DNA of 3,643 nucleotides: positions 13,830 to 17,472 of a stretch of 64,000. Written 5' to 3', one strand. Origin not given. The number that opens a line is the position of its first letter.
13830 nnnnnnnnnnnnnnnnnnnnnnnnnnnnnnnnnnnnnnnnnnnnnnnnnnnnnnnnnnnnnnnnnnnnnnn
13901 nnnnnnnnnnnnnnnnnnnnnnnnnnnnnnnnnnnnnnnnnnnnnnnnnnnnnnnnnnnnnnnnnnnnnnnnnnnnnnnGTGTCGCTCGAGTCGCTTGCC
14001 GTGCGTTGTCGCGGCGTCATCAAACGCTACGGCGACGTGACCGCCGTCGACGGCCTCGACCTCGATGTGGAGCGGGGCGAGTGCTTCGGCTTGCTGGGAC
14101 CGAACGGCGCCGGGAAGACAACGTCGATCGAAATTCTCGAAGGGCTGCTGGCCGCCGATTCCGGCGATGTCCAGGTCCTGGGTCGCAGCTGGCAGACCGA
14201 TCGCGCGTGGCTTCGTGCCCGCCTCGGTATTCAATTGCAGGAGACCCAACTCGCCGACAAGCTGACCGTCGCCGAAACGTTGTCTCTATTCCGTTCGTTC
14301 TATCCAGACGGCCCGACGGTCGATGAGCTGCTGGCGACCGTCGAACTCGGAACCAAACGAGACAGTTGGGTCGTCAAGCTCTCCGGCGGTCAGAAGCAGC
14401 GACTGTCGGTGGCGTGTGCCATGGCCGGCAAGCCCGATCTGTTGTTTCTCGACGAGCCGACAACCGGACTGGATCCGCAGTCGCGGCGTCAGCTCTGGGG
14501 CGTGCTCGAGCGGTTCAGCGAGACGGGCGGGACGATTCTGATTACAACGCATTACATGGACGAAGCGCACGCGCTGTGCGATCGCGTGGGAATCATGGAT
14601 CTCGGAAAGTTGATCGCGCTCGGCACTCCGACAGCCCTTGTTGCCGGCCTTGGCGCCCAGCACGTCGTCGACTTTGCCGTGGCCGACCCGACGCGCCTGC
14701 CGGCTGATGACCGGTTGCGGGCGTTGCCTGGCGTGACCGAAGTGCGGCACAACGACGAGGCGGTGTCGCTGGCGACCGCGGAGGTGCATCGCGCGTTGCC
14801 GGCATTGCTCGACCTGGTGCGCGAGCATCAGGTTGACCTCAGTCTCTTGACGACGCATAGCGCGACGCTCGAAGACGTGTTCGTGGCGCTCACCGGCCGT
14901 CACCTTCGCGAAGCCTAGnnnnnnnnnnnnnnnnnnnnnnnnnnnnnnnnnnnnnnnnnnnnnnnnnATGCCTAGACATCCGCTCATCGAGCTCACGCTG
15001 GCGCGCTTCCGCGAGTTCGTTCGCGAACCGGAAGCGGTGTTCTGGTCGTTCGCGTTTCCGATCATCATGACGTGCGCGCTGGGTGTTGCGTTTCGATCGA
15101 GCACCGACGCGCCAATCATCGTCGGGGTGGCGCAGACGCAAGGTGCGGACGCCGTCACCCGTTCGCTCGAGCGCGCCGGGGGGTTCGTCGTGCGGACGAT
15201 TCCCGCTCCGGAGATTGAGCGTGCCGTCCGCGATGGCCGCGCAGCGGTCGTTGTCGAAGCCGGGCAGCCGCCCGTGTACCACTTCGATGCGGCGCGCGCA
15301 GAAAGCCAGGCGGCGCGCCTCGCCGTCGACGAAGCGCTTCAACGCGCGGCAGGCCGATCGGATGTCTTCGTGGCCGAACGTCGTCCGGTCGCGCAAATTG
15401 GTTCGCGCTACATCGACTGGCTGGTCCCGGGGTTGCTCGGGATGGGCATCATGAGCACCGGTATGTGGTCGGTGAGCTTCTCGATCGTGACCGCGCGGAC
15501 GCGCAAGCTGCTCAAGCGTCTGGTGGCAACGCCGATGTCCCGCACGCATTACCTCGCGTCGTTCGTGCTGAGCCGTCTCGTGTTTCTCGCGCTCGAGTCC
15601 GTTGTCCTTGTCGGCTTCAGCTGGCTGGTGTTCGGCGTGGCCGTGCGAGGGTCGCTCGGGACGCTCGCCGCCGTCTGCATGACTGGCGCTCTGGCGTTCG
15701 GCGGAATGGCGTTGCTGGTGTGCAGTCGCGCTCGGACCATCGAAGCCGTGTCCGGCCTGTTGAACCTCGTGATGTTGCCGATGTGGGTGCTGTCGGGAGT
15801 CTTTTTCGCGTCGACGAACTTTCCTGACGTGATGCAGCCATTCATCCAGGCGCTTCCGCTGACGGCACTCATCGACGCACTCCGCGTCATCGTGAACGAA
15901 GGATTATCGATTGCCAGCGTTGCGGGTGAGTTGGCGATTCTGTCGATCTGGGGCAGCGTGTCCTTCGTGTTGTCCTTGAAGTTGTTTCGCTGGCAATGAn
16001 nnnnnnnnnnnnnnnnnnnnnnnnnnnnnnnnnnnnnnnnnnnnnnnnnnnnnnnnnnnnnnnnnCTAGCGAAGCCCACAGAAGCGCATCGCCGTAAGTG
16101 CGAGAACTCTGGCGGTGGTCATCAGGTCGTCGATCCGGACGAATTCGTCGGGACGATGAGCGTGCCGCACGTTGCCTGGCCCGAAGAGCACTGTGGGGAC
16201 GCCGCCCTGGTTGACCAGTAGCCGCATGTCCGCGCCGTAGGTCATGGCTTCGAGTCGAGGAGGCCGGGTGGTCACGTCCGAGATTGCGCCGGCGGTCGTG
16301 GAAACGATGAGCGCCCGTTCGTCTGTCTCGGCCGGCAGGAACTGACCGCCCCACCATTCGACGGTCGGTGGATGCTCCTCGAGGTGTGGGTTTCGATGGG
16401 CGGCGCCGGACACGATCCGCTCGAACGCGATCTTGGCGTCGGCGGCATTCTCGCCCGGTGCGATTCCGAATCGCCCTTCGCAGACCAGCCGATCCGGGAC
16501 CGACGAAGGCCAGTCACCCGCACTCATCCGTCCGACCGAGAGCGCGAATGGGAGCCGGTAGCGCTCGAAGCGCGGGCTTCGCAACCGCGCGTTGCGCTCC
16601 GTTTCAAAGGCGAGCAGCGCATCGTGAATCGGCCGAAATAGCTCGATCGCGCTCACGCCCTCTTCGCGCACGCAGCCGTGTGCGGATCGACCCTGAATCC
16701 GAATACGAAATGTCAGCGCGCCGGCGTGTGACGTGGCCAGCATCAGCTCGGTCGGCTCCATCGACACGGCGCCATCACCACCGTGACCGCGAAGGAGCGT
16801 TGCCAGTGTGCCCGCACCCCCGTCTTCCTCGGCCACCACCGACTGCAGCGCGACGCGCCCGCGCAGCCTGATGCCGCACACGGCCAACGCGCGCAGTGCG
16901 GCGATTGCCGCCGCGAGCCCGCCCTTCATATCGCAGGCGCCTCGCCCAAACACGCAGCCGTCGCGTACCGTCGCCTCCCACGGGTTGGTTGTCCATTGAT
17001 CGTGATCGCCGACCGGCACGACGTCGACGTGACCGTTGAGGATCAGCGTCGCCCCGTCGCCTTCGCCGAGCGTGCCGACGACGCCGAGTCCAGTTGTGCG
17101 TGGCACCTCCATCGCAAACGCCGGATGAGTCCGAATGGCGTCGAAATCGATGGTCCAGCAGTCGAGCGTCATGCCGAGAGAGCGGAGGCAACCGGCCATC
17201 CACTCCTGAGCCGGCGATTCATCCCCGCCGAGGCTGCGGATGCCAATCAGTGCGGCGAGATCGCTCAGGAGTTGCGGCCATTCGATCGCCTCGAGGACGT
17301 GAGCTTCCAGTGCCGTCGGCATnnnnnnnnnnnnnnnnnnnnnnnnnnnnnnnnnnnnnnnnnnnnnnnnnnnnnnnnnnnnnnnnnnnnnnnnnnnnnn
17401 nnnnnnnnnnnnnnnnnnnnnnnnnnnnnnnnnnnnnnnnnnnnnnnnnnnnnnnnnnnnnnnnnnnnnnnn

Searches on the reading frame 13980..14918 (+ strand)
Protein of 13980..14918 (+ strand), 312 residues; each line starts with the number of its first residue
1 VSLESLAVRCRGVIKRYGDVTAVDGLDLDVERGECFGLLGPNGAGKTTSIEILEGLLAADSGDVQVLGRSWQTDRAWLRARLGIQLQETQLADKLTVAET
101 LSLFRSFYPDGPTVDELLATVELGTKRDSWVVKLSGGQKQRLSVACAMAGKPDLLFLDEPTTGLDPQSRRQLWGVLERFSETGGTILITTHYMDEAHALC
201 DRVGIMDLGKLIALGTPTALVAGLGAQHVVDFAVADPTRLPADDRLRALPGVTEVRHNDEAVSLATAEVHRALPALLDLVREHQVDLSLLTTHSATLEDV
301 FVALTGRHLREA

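Call 13: search_protein_families(library=pfam, proteins=[window:13980-14918:+])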
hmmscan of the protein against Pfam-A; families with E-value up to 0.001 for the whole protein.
window:13980-14918:+ (312 aa): 6 families
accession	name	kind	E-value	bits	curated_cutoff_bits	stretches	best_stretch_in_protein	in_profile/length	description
PF00005.33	ABC_tran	-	2e-30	106.6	25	1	24-162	2-137/137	ABC transporter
PF13304.12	AAA_21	-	5.4e-15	56.7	27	1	140-191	244-298/304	AAA domain, putative AbiEii toxin, Type IV TA system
PF13175.12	AAA_15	-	6.2e-05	23.2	32.1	0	151-191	328-369/374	AAA ATPase domain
PF13732.12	DrrA1-3_C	-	9.8e-05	23.4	27.4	1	243-304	21-80/81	ATP-binding protein DrrA1-3-like, C-terminal domain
PF02463.25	SMC_N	-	0.0005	20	40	0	123-190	126-197/220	RecF/RecN/SMC N terminal domain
PF13604.12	AAA_30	-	0.0006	20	27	0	35-87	20-71/191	AAA domain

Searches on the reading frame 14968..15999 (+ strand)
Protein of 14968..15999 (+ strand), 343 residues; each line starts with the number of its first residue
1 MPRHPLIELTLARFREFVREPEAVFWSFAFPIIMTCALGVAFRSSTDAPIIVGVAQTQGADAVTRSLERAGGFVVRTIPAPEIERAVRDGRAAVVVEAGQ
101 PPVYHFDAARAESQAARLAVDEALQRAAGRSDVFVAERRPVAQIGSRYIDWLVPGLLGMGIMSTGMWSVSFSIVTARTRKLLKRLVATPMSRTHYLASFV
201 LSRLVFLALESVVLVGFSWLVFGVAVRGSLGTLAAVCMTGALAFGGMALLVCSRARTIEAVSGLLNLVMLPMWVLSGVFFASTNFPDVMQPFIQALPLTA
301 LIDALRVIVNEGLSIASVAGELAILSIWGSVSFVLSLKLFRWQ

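Call 41: search_protein_families(library=pfam, proteins=[window:14968-15999:+])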
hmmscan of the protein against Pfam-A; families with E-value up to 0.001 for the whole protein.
window:14968-15999:+ (343 aa): 2 families
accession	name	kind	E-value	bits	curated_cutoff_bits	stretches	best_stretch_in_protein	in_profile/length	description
PF01061.29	ABC2_membrane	-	4.5e-24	85.6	26.9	1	147-308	51-209/211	ABC-2 type transporter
PF12698.13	ABC2_membrane_3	-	4.9e-20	72.4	31.6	1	24-337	4-346/347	ABC-2 family transporter protein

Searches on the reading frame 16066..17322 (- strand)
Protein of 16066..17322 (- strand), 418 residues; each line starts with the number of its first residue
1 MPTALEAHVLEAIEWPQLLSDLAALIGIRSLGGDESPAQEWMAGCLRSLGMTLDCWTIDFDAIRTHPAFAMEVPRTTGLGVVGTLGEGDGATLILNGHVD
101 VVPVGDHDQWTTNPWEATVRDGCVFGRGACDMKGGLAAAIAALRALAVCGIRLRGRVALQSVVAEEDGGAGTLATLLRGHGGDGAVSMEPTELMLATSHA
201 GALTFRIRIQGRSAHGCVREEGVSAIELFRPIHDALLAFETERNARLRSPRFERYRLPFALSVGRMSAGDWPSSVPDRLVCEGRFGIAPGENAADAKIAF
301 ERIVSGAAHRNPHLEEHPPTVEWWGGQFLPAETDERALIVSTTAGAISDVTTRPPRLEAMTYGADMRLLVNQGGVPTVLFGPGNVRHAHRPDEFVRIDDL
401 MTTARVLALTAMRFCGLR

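Call 41: search_protein_families(library=pfam, proteins=[window:16066-17322:-])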
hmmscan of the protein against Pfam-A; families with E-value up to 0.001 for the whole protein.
window:16066-17322:- (418 aa): 3 families
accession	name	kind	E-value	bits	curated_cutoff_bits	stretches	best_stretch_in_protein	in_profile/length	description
PF01546.33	Peptidase_M20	-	5.8e-34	118.2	24.6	1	94-412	1-205/206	Peptidase family M20/M25/M40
PF07687.19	M20_dimer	-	8.9e-11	42.1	21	1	198-308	2-103/107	Peptidase dimerisation domain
PF04389.22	Peptidase_M28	-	0.00097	19.3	21.3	0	81-171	2-72/193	Peptidase family M28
